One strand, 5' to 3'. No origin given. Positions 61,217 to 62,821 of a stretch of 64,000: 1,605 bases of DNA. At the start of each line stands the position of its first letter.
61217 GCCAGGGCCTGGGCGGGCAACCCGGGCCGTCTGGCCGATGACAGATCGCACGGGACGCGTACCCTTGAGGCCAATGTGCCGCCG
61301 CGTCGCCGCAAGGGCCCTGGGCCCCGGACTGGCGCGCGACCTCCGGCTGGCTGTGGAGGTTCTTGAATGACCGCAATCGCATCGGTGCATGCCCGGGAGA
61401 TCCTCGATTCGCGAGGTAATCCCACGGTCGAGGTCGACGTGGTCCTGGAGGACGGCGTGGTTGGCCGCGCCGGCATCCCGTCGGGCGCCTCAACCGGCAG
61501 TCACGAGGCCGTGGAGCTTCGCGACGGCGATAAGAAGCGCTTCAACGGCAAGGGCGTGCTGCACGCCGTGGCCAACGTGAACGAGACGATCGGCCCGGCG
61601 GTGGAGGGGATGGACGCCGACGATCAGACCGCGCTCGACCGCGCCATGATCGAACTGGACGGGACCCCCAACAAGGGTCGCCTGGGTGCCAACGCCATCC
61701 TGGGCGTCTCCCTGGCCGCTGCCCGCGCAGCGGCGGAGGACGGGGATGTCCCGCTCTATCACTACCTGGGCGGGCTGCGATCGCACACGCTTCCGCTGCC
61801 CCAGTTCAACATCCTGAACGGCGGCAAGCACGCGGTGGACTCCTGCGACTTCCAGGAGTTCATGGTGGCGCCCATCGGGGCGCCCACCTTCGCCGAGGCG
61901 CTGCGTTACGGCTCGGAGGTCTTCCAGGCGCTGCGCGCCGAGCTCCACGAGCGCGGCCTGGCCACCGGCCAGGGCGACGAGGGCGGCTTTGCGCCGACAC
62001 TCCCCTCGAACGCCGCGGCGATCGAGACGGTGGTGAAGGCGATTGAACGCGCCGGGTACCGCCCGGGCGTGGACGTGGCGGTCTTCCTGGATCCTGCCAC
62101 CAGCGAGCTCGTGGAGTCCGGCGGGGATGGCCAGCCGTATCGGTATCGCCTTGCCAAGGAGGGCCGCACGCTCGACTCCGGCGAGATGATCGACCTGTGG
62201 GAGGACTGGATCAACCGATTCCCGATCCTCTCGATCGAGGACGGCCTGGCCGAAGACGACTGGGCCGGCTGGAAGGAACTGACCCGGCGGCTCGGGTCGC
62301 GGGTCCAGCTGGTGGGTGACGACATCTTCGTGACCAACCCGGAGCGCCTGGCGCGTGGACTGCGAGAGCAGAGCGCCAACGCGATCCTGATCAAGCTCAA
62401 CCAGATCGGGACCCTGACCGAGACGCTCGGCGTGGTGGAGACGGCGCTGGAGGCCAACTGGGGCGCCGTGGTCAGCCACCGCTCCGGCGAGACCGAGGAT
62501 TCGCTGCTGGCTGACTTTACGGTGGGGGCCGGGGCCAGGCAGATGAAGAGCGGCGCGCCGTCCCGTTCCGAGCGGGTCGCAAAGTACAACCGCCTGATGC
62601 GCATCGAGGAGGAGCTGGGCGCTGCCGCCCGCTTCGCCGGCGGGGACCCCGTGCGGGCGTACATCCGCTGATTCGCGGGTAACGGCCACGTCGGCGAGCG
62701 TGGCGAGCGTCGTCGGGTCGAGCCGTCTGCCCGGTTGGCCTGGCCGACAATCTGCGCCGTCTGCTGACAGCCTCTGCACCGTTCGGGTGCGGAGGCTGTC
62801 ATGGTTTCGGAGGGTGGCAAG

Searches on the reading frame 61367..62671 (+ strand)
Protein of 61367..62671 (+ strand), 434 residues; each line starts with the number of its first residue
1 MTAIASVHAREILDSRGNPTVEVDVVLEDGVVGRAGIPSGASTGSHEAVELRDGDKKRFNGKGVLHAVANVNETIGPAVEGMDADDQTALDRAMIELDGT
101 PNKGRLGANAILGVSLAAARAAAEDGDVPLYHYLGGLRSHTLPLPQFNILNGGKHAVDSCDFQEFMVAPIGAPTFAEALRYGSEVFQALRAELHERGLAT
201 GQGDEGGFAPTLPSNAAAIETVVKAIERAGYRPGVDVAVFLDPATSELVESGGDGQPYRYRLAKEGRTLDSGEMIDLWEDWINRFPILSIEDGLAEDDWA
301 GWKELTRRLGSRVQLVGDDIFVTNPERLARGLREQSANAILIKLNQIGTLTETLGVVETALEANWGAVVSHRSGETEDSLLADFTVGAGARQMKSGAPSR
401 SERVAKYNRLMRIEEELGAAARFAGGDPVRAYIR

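Call 70: search_protein_families(library=pfam, proteins=[window:61367-62671:+], max_evalue=0.00001)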
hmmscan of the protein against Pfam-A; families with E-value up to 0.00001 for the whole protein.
window:61367-62671:+ (434 aa): 2 families
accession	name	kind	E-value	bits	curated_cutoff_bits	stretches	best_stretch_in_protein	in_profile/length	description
PF00113.28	Enolase_C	-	5.5e-108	361.2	21.5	1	140-427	2-291/296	Enolase, C-terminal TIM barrel domain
PF03952.21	Enolase_N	-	1.3e-60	203.7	35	1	4-134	1-131/131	Enolase, N-terminal domain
